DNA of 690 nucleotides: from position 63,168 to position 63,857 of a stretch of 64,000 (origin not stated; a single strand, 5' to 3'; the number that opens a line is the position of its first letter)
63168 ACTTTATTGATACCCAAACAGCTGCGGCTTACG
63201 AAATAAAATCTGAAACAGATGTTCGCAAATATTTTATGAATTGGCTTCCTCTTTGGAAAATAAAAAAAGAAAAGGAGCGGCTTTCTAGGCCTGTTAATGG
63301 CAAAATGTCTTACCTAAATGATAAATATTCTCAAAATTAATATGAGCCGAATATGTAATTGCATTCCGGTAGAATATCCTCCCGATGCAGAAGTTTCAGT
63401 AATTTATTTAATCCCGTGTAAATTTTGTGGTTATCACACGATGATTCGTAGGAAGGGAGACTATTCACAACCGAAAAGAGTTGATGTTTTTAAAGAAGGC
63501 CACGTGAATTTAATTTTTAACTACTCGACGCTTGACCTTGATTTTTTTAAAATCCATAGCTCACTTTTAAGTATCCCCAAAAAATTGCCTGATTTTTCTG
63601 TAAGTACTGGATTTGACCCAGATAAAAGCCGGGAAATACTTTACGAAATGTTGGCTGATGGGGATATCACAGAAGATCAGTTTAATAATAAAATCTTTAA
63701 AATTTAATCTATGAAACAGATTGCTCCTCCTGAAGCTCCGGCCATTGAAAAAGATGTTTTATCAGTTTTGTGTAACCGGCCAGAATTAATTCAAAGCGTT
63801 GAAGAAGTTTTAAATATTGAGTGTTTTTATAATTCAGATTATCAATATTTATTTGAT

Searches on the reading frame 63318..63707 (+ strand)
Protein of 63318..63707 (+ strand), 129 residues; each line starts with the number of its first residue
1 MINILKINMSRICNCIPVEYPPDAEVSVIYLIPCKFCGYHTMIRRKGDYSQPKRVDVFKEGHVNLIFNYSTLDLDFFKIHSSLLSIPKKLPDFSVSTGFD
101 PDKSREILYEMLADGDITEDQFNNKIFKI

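Call 103: search_protein_families(library=pfam, proteins=[window:63318-63707:+], max_evalue=0.01)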
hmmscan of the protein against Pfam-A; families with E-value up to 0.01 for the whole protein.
window:63318-63707:+ (129 aa): 1 family
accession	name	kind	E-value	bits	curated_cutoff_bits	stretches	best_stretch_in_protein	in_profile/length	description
PF09851.14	SHOCT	-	0.0028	17.8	27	1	106-125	4-23/28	Short C-terminal domain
